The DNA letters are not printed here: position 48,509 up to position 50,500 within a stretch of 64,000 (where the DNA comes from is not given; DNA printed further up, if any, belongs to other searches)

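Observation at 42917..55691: Glutamate mutase operon without methylaspartate ammonia-lyase, fused to a three-part biotin carboxylase, TauE and a TTT transporter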

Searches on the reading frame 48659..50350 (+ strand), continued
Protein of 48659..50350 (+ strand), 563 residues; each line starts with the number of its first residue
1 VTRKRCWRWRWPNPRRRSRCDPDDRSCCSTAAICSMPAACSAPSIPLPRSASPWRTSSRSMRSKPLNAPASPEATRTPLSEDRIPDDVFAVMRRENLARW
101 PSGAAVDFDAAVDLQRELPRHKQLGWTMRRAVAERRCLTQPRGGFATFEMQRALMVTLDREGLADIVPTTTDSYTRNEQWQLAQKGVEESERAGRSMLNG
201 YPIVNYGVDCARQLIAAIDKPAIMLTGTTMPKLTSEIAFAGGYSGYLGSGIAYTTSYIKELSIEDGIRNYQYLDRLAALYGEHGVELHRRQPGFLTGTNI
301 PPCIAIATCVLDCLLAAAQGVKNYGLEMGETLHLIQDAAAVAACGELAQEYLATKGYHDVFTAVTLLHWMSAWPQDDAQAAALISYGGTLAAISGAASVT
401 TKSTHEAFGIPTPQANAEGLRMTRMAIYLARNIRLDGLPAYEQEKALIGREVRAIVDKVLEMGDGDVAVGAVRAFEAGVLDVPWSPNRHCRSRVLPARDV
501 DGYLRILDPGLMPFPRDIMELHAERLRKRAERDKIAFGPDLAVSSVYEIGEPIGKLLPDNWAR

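Call 65: get_annotated_region(hit=H11, flank=9000)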
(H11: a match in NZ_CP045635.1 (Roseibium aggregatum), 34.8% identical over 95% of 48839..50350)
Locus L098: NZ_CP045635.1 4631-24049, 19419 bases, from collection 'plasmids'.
description: Roseibium aggregatum strain ZYF612 plasmid unnamed4, complete sequence
organism: Roseibium aggregatum (NCBI taxid 187304)
taxonomy: Bacteria; Pseudomonadota; Alphaproteobacteria; Hyphomicrobiales; Stappiaceae; Roseibium; Roseibium aggregatum
host: -; source: -; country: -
typing (MOB-suite, as given by PLSDB): non-mobilizable
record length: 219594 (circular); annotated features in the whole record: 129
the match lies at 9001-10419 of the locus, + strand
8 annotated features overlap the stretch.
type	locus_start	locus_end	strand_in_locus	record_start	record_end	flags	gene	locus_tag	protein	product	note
CDS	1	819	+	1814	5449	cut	-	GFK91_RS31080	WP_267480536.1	amino acid adenylation domain-containing protein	-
CDS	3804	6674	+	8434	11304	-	-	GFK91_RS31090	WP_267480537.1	amino acid adenylation domain-containing protein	-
CDS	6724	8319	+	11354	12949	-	-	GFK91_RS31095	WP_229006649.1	aromatic amino acid lyase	-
CDS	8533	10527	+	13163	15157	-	-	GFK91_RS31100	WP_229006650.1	methylaspartate mutase subunit E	GO:0019670 - anaerobic glutamate catabolic process [Evidence IEA]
CDS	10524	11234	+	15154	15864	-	-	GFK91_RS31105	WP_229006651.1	amino acid racemase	GO:0006520 - amino acid metabolic process [Evidence IEA]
CDS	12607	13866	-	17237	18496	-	-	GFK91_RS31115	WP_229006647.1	IS110 family transposase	-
CDS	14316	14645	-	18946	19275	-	-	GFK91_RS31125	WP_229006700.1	HAD-IA family hydrolase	GO:0008152 - metabolic process [Evidence IEA]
CDS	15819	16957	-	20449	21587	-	-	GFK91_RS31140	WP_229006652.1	IS3 family transposase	-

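Call 67: find_related_loci(query=A2, collection=metagenome_contigs, flank=10000)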
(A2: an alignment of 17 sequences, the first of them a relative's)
Query A2 (479 aa) in metagenome_contigs; peptide patterns used: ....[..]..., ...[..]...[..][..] (x = any residue, [..] = any of these).
595 stretches matched a pattern; 517 encode a relative of the query (tblastn E <= 1e-3); the best 80 are kept; 80 distinct loci.
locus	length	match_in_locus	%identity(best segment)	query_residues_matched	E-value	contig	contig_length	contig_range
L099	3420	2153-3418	79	5-426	0e+0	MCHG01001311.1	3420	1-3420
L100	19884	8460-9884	58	9-479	0e+0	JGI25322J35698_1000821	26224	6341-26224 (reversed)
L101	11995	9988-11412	58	9-479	0e+0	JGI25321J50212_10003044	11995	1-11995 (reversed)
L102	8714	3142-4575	56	2-479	0e+0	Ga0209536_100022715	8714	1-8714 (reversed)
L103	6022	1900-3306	57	8-476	0e+0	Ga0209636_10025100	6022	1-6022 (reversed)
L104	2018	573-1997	57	5-479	0e+0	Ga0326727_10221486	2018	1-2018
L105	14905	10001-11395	57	8-472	0e+0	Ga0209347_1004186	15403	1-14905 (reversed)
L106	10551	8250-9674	56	2-476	0e+0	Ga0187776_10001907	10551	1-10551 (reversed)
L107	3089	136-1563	55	1-476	0e+0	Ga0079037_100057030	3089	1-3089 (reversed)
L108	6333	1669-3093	56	2-476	0e+0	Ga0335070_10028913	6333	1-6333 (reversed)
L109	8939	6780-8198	57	4-476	0e+0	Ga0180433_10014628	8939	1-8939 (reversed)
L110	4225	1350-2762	56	2-472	0e+0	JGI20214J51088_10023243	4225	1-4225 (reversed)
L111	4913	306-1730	56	2-476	0e+0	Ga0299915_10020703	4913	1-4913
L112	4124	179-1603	56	2-476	0e+0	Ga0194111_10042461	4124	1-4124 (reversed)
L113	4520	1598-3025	56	1-476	0e+0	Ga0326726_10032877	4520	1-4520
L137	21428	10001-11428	55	1-476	2e-178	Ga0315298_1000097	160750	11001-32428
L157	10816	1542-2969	54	1-476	7e-170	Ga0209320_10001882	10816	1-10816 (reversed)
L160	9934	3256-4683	54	1-476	2e-168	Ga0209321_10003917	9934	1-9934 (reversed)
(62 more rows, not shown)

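Call 71: search_protein_families(library=pfam, proteins=[L100:6058-7692:+, L160:6747-8090:+, L137:12559-13926:+, L137:14197-15339:+, L137:17286-18536:+, L157:6955-7992:+, L137:4192-4743:+], max_evalue=0.001)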
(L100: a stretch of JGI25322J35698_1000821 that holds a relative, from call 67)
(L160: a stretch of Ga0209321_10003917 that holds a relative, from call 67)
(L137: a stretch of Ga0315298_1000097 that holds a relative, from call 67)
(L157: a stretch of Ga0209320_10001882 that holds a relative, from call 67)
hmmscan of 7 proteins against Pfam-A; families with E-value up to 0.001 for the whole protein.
L100:6058-7692:+ (544 aa): 6 families
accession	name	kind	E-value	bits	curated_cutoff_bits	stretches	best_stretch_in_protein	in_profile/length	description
PF00890.30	FAD_binding_2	-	1.9e-50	172.7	20.4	1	11-381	1-411/414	FAD binding domain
PF02910.25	Succ_DH_flav_C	-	1e-18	67.9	20.8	1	436-539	1-113/130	Fumarate reductase flavoprotein C-term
PF01266.30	DAO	-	9.1e-09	35.7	27.9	1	11-203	1-205/353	FAD dependent oxidoreductase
PF07992.20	Pyr_redox_2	-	3e-06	27.3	26.1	1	11-52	2-44/291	Pyridine nucleotide-disulphide oxidoreductase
PF12831.13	FAD_oxidored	-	1e-05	25.5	27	1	11-49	1-40/416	FAD dependent oxidoreductase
PF13450.12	NAD_binding_8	-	0.00095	19.8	21.9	1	14-52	1-40/68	NAD(P)-binding Rossmann-like domain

L160:6747-8090:+ (447 aa): 2 families
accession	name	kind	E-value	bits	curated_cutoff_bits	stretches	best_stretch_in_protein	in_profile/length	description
PF03435.24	Sacchrp_dh_NADP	-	3.4e-06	27.9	25.1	1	133-178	54-100/129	Saccharopine dehydrogenase NADP binding domain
PF01053.26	Cys_Met_Meta_PP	-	0.00018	20.7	27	1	127-261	71-199/381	Cys/Met metabolism PLP-dependent enzyme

L137:12559-13926:+ (455 aa): 10 families
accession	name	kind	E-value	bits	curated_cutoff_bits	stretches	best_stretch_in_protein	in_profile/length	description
PF00158.32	Sigma54_activat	-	3.3e-66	222.6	20.2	1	149-316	1-167/168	Sigma-54 interaction domain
PF14532.12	Sigma54_activ_2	-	1e-21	78.1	25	1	150-321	1-138/138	Sigma-54 interaction domain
PF25601.1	AAA_lid_14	-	1.2e-19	70.3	27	1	322-401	1-78/87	AAA+ ATPase lid domain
PF02954.25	HTH_8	-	2.1e-10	40.6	22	1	421-454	7-40/42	Bacterial regulatory protein, Fis family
PF00989.32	PAS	-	2e-07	31.4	22.6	1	12-61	2-52/113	PAS fold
PF07728.20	AAA_5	-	3.5e-07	30.8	22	1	173-292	2-123/139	AAA domain (dynein-related subfamily)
PF08448.16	PAS_4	-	4.9e-06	27.2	23.1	1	17-64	1-55/110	PAS fold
PF01078.27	Mg_chelatase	-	6.1e-06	26.2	20.3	1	170-291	22-157/207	Magnesium chelatase, subunit ChlI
PF07724.20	AAA_2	-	1.7e-05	25.4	27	1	173-298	6-131/166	AAA domain (Cdc48 subfamily)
PF13426.13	PAS_9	-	0.00041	21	27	0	22-114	2-103/103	PAS domain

L137:14197-15339:+ (380 aa): 1 family
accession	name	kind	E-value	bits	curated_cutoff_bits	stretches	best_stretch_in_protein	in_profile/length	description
PF03480.18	DctP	-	2e-33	116.4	23.4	1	55-340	11-284/286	Bacterial extracellular solute-binding protein, family 7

L137:17286-18536:+ (416 aa): 1 family
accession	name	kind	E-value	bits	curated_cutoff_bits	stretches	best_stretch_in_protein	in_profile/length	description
PF02515.22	CoA_transf_3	-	3.2e-115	385.6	23.3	1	12-392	1-366/366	CoA-transferase family III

L157:6955-7992:+ (345 aa): 1 family
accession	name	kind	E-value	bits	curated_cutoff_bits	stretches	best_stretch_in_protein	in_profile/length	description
PF00497.25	SBP_bac_3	-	2.8e-26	92.3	26.4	1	97-322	1-132/132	Bacterial extracellular solute-binding proteins, family 3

L137:4192-4743:+ (183 aa): 2 families
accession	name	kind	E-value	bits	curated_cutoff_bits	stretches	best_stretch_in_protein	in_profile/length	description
PF01575.25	MaoC_dehydratas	-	3.8e-14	52.8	27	1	40-154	3-117/123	MaoC like domain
PF13452.11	FAS1_DH_region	-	0.00017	22.2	22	1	44-167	4-130/132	FAS1-like, dehydratase domain region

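Call 84: search_protein_families(library=ncbifam, proteins=[L100:6058-7692:+, L160:6747-8090:+], max_evalue=0.00001)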
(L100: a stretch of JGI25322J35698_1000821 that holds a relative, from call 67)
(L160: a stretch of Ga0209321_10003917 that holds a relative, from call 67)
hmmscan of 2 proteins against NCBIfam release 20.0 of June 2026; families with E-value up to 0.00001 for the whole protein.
L100:6058-7692:+ (544 aa): 40 families (the best 25 are shown)
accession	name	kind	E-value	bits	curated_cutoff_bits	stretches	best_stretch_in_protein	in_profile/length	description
NF004900.0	PRK06263.1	equivalog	5.4e-91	305.8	718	1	5-533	3-539/546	fumarate reductase (CoM/CoB) subunit TfrA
NF004724.0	PRK06069.1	subfamily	6.7e-79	265.6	826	1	5-540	1-563/577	succinate dehydrogenase/fumarate reductase flavoprotein subunit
TIGR01812.1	sdhA_frdA_Gneg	subfamily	1.1e-78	265.2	567.3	1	11-539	1-553/568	succinate dehydrogenase or fumarate reductase, flavoprotein subunit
TIGR00551.1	nadB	equivalog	1.5e-66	225.1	452.75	1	10-515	3-489/489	L-aspartate oxidase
NF005866.0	PRK07803.1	equivalog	2.1e-63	214.5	819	2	4-282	3-292/631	fumarate reductase/succinate dehydrogenase flavoprotein subunit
NF005701.0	PRK07512.1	equivalog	6.9e-61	206.1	528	1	5-521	5-490/516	L-aspartate oxidase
NF005037.0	PRK06452.1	equivalog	9.9e-61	205.9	862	1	5-539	1-551/566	succinate dehydrogenase flavoprotein subunit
TIGR01816.1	sdhA_forward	equivalog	3.2e-56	190.7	727.35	1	10-532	3-555/584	succinate dehydrogenase flavoprotein subunit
NF004613.0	PRK05945.1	equivalog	4.3e-55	187.4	824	1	8-540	2-561/575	succinate dehydrogenase/fumarate reductase flavoprotein subunit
NF006567.0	PRK09077.1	equivalog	5.5e-55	186.6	629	1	8-521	7-525/537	L-aspartate oxidase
NF005978.0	PRK08071.1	equivalog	6.8e-53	179.8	621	1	9-520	3-494/514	L-aspartate oxidase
NF005867.0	PRK07804.1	equivalog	3.8e-52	177.3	639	1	9-534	18-535/548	L-aspartate oxidase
NF006383.0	PRK08626.1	equivalog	2.1e-50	171.7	663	2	139-525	155-564/657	fumarate reductase flavoprotein subunit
NF005636.0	PRK07395.1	subfamily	3.8e-50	170.7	723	2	9-476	12-476/560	L-aspartate oxidase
NF042982.1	MFR_Fp_SdhA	equivalog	3.5e-48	164.5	1100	1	6-539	44-598/612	8-methylmenaquinol:fumarate reductase flavoprotein subunit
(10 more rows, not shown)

L160:6747-8090:+ (447 aa): 2 families
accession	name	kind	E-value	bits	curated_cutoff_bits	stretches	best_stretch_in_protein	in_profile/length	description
TIGR03576.1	pyridox_MJ0158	hypoth_equivalog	1.2e-56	192.3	304.45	1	54-402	4-325/346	TIGR03576 family pyridoxal phosphate-dependent enzyme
NF005455.0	PRK07049.1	equivalog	9.8e-07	27.8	504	1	125-327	100-309/427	cystathionine gamma-synthase family protein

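Call 89: find_homologous_proteins(query=L090:1-1812:+, max_evalue=1e-100)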
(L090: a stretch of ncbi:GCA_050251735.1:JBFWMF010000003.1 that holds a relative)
Query L090:1-1812:+ (603 aa): 2637 proteins with E <= 1e-100 among 8000 candidates; the best 120 are listed.
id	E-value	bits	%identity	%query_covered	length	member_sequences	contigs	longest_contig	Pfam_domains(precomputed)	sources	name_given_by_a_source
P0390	0.0e+0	1383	100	100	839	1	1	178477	PF02901.21,PF01228.27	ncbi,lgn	ncbi:MAG: pyruvate formate lyase family protein [Desulfitobacterium sp.]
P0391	1.6e-287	973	69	100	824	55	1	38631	PF02901.21,PF01228.27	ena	-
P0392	9.1e-286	967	69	100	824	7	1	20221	PF02901.21,PF01228.27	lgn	-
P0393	1.5e-285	967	68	100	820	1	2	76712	PF02901.21,PF01228.27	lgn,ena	-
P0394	3.5e-285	965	69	100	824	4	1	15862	PF02901.21,PF01228.27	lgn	-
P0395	1.9e-283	960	69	100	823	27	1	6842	PF02901.21,PF01228.27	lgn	-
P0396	5.6e-282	955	69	100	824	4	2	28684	PF02901.21,PF01228.27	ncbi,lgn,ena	-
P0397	3.8e-281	952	69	100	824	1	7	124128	PF02901.21,PF01228.27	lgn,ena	-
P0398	4.7e-281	952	68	100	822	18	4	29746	PF02901.21,PF01228.27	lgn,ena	-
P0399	1.1e-276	937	67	100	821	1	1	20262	PF02901.21,PF01228.27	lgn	-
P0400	2.7e-272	923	66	100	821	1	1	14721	PF02901.21,PF01228.27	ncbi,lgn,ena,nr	ncbi:MAG: formate acetyltransferase [Desulfitobacterium hafniense]|nr:formate acetyltransferase [Des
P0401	4.1e-270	916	65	100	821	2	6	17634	PF02901.21,PF01228.27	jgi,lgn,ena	jgi:formate C-acetyltransferase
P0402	1.1e-267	908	65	100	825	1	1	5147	PF02901.21,PF01228.27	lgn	-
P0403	1.8e-265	900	64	100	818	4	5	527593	PF02901.21,PF01228.27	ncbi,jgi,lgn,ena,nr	ncbi:MAG: formate acetyltransferase [Clostridiales bacterium]|jgi:formate C-acetyltransferase|nr:for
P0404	2.0e-265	900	64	100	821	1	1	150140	PF02901.21,PF01228.27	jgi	-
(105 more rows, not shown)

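Call 90: find_encoding_contigs(protein=P0390, flank=10000, max_places=1)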
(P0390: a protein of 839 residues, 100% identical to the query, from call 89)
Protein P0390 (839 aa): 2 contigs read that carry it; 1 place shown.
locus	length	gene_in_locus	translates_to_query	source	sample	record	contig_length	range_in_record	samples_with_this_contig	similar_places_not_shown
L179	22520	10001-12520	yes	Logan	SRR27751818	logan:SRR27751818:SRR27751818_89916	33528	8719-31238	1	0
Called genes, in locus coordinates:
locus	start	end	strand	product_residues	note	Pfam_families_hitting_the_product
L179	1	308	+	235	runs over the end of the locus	PF13183:Fer4_8 (faint), PF13237:Fer4_10 (faint), PF12797:Fer4_2 (faint), PF00037:Fer4 (faint), PF12798:Fer4_3 (faint), PF12838:Fer4_7, PF13187:Fer4_9 (weak), PF12837:Fer4_6 (weak), +2 more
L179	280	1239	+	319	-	PF12801:Fer4_5, PF00037:Fer4 (faint), PF12801:Fer4_5 (weak)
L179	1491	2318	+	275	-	PF08486:SpoIID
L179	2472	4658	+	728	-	PF01751:Toprim, PF01131:Topoisom_bac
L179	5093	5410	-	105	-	-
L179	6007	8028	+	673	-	PF26965:MimR_N, PF00989:PAS (weak), PF00158:Sigma54_activat, PF14532:Sigma54_activ_2, PF07724:AAA_2, PF07728:AAA_5 (weak), PF25601:AAA_lid_14, PF02954:HTH_8, +3 more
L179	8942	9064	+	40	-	-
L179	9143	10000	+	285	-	PF00037:Fer4 (weak), PF12837:Fer4_6 (faint), PF12838:Fer4_7 (weak), PF13484:Fer4_16 (faint), PF04055:Radical_SAM, PF13353:Fer4_12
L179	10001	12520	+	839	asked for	PF02901:PFL-like, PF01228:Gly_radical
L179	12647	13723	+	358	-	PF05145:AbrB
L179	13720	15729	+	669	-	PF00724:Oxidored_FMN, PF01207:Dus, PF13738:Pyr_redox_3 (faint), PF00070:Pyr_redox (faint), PF01134:GIDA (faint), PF07992:Pyr_redox_2, PF13450:NAD_binding_8 (weak)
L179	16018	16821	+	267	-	PF00106:adh_short, PF08659:KR, PF13561:adh_short_C2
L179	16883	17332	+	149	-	PF02310:B12-binding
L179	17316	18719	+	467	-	PF13941:MutL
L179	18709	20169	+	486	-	PF06368:Met_asp_mut_E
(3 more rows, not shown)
